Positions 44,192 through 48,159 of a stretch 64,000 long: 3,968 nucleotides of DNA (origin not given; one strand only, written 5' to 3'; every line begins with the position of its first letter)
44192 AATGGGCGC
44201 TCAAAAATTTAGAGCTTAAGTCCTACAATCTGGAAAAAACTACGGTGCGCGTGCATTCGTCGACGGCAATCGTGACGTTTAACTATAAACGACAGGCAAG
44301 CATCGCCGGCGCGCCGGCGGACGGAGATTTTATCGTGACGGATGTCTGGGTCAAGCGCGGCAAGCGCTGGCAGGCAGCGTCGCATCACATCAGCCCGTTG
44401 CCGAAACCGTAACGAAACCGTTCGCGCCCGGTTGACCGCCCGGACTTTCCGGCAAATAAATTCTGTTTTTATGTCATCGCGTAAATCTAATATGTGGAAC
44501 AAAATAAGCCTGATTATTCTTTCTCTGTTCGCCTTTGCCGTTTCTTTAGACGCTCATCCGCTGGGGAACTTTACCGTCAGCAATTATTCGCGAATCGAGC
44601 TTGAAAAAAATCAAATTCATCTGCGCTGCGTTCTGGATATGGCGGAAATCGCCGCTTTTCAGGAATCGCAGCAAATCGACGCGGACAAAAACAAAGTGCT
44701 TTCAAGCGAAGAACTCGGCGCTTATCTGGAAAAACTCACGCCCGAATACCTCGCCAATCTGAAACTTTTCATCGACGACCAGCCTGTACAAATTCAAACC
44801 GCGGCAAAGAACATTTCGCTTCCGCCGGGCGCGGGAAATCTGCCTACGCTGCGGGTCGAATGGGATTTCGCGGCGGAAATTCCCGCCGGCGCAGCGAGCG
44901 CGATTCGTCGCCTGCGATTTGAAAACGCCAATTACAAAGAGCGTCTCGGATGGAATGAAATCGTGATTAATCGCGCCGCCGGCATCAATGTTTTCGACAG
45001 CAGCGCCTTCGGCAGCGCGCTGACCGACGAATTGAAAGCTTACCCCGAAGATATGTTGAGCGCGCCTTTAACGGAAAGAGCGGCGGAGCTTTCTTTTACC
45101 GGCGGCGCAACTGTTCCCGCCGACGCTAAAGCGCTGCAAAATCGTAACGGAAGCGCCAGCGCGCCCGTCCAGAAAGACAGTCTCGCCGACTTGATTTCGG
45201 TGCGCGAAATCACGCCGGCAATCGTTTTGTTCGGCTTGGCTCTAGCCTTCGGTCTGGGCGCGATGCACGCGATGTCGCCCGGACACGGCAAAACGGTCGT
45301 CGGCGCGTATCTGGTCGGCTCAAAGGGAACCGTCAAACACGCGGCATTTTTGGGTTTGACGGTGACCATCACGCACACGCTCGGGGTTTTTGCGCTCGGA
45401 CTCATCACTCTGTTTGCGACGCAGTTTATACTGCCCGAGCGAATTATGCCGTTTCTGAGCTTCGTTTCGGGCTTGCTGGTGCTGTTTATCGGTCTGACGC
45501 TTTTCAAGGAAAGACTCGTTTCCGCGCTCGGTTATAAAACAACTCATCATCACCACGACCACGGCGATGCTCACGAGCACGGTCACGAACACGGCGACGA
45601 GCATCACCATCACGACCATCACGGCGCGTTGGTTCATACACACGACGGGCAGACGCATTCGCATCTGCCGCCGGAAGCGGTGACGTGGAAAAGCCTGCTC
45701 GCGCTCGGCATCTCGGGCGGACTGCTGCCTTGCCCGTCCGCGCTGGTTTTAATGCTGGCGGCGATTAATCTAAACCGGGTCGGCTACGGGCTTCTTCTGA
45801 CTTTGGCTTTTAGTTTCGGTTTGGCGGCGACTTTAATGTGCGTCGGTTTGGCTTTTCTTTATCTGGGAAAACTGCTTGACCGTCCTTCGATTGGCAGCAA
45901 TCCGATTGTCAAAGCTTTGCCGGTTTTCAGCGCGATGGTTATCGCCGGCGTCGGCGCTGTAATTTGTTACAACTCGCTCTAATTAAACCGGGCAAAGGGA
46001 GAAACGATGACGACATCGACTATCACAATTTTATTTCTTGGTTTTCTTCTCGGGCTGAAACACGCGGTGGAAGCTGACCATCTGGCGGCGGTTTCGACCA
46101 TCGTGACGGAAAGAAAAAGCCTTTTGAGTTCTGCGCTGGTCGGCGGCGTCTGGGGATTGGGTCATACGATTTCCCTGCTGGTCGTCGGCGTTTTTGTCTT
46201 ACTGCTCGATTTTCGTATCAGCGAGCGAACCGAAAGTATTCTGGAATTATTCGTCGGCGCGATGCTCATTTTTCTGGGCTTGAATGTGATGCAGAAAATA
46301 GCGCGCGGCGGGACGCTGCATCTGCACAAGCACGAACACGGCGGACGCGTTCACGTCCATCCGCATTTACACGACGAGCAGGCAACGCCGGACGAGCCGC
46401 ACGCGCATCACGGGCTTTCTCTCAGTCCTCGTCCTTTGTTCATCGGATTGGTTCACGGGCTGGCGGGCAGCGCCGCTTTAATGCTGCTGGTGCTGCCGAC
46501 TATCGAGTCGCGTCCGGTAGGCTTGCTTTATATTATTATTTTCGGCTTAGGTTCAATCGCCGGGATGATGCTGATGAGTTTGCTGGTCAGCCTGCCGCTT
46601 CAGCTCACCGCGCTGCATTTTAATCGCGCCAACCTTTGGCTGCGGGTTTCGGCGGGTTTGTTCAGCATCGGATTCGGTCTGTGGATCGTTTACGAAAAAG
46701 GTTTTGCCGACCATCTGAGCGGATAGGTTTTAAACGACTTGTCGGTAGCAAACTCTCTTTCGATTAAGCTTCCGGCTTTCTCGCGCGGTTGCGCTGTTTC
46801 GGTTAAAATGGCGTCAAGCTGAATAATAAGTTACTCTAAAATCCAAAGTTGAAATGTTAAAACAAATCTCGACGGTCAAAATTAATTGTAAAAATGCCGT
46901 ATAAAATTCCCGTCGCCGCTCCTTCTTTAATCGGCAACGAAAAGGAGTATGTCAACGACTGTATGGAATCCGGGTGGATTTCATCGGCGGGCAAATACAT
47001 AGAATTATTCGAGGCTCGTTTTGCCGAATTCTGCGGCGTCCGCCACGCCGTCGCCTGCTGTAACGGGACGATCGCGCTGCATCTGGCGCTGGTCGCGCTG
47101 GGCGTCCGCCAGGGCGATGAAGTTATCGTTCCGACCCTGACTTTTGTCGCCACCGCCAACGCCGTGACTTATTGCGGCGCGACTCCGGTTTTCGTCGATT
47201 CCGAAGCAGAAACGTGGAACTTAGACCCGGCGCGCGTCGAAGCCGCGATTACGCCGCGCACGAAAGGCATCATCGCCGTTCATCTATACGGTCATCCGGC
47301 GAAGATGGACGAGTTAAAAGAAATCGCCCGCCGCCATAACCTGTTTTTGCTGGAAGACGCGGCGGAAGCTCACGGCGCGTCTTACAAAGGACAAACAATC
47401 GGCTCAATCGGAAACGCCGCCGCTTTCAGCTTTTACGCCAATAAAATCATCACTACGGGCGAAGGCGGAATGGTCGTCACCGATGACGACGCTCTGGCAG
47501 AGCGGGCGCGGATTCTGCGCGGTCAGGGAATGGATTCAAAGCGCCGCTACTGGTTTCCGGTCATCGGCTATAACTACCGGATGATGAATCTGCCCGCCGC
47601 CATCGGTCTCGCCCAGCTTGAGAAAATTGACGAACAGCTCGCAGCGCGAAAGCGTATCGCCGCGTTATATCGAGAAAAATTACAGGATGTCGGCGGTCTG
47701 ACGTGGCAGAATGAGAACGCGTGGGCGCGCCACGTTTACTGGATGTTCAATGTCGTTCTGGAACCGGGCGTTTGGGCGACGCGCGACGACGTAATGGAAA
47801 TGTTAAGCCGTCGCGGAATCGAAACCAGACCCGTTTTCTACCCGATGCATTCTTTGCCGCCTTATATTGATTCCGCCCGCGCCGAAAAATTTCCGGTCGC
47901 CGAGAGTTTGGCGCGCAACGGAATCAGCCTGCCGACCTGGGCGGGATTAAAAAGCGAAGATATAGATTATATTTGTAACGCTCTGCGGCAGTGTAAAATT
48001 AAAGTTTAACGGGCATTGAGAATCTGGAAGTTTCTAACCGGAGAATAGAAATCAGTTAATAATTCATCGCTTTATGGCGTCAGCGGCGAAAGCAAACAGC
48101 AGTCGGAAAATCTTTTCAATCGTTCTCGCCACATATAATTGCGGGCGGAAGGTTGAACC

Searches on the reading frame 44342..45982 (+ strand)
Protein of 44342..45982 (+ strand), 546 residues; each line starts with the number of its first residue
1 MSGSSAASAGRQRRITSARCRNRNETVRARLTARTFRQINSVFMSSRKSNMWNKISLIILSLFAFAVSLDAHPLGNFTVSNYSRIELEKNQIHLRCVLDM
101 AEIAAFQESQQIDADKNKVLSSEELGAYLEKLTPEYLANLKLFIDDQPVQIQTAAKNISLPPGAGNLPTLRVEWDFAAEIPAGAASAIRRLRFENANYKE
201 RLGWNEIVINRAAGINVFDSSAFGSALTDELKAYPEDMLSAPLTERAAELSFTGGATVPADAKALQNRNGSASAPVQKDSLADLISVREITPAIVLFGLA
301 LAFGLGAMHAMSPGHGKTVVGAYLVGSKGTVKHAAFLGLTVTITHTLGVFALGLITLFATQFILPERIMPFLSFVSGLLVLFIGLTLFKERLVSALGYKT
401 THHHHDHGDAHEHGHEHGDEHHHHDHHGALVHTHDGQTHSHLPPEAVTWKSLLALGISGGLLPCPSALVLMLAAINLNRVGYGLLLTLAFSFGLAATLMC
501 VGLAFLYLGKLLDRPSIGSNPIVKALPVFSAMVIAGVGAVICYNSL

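Call 61: search_protein_families(library=pfam, proteins=[window:44342-45982:+], max_evalue=0.00001)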
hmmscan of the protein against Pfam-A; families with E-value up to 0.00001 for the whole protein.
window:44342-45982:+ (546 aa): 2 families
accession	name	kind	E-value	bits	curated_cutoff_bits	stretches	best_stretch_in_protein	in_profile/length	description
PF03824.22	NicO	-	1.7e-14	54.3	27.7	1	299-540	5-272/287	High-affinity nickel-transport protein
PF13386.12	DsbD_2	-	8.3e-08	32.8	24.9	1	447-514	116-183/199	Cytochrome C biogenesis protein transmembrane region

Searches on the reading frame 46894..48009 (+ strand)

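Call 61: search_protein_families(library=pfam, proteins=[window:46894-48009:+], max_evalue=0.00001)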
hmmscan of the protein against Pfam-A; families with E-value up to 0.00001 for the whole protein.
window:46894-48009:+ (371 aa): 3 families
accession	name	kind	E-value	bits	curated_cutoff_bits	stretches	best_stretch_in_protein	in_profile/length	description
PF01041.23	DegT_DnrJ_EryC1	-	1.2e-136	456.1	19.8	1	14-365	5-360/360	DegT/DnrJ/EryC1/StrS aminotransferase family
PF00155.27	Aminotran_1_2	-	3.3e-12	46.7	19.7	1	37-162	45-192/361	Aminotransferase class I and II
PF01212.27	Beta_elim_lyase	-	9.5e-11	42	27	1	39-273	37-275/288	Beta-eliminating lyase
